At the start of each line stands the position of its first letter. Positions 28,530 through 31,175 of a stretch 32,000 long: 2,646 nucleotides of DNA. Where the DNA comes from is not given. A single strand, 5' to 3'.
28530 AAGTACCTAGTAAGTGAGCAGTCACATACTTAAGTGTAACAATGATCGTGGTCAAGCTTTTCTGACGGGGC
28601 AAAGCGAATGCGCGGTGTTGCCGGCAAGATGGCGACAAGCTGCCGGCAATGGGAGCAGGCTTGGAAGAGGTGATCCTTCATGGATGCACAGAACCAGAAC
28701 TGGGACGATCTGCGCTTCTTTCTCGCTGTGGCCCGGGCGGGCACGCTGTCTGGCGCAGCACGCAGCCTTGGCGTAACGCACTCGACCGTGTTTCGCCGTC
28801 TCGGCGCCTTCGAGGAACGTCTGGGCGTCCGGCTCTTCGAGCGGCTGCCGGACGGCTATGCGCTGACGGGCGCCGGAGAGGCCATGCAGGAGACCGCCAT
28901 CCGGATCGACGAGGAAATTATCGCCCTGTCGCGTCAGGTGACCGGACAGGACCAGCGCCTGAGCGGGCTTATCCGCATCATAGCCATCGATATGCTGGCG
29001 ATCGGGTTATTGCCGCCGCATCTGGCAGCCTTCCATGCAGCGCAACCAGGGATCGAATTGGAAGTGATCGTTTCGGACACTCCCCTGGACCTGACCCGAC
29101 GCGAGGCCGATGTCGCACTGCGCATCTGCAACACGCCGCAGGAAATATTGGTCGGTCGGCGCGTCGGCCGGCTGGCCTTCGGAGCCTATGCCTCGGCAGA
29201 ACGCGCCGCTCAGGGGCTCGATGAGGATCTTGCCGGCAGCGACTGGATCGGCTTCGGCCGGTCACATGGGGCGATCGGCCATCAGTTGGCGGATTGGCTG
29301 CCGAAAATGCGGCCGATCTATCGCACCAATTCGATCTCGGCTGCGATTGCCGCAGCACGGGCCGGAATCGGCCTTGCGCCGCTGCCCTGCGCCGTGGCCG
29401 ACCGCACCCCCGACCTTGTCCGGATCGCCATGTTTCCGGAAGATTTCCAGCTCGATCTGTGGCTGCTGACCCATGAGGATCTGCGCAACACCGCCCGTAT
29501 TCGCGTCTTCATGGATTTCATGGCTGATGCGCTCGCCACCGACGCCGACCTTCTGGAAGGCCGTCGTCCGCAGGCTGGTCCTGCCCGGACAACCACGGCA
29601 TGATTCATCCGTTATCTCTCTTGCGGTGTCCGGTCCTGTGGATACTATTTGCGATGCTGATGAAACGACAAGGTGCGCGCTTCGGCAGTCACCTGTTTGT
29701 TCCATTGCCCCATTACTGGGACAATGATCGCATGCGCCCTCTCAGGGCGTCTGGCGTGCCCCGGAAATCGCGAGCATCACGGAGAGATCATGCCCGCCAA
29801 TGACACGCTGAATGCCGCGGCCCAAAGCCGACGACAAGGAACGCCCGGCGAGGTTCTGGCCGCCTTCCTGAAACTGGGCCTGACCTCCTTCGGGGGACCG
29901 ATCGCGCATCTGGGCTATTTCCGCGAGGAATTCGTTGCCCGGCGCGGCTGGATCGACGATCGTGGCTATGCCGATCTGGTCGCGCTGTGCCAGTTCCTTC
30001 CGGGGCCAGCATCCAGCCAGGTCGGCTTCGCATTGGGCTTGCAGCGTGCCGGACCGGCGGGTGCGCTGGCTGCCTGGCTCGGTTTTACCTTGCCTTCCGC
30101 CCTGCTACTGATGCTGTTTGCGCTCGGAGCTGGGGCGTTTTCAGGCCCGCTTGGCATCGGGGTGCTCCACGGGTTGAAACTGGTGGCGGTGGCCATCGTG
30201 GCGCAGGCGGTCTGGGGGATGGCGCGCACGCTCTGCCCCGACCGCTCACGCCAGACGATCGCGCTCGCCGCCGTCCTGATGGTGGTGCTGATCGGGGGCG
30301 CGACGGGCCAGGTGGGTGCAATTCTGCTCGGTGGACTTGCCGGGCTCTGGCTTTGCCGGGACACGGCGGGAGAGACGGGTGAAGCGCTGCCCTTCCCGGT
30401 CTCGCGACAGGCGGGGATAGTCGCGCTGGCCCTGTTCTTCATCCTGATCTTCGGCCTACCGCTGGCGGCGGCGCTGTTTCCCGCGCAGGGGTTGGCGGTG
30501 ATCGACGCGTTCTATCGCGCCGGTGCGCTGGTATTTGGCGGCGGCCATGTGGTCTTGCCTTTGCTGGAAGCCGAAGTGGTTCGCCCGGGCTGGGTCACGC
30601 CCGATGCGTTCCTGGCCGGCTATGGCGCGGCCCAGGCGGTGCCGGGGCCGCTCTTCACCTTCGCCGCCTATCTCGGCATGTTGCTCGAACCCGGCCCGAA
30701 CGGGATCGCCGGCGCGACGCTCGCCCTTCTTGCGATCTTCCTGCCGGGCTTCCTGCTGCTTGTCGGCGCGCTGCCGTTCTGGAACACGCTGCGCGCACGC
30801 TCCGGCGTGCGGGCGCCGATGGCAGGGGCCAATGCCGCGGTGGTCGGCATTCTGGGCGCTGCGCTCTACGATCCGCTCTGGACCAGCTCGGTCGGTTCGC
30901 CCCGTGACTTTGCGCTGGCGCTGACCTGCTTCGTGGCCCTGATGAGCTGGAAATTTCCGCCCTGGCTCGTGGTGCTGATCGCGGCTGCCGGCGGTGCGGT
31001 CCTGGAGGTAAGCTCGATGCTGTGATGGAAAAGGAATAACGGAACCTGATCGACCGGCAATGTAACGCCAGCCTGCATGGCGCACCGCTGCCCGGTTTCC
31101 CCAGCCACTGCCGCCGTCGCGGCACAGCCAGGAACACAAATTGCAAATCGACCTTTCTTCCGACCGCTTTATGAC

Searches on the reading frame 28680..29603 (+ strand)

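Call 64: search_protein_families(library=pfam, proteins=[window:28680-29603:+], max_evalue=0.001)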
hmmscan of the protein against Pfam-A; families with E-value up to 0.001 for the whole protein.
window:28680-29603:+ (307 aa): 3 families
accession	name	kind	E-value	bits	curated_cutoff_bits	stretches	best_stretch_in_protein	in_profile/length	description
PF03466.25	LysR_substrate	-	1e-29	103.9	28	1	92-285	2-208/209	LysR substrate binding domain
PF00126.33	HTH_1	-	2.2e-18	66.4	26.6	1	8-67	1-60/60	Bacterial regulatory helix-turn-helix protein, lysR family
PF25213.1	HVO_A0261_N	-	3.5e-05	24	35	1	27-77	31-78/86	HVO_A0261 N-terminal domain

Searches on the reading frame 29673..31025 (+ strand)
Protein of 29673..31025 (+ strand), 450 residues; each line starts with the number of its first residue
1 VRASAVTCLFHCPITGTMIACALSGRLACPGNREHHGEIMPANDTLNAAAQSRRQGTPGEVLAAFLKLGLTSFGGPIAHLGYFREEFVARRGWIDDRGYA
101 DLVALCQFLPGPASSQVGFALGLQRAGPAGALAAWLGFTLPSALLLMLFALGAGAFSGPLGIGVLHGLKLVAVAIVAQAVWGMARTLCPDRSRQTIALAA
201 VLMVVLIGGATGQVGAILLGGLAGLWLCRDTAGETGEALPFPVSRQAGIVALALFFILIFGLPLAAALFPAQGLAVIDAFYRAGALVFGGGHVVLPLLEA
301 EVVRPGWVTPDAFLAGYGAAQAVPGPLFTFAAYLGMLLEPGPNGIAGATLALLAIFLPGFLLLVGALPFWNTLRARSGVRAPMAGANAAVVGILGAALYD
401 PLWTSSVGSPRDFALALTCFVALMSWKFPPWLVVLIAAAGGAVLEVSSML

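Call 64: search_protein_families(library=pfam, proteins=[window:29673-31025:+], max_evalue=0.001)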
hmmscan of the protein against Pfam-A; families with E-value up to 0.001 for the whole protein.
window:29673-31025:+ (450 aa): 1 family
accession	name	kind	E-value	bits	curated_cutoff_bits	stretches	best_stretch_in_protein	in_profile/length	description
PF02417.20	Chromate_transp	-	8.1e-75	250.9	28.6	2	60-225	2-166/166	Chromate transporter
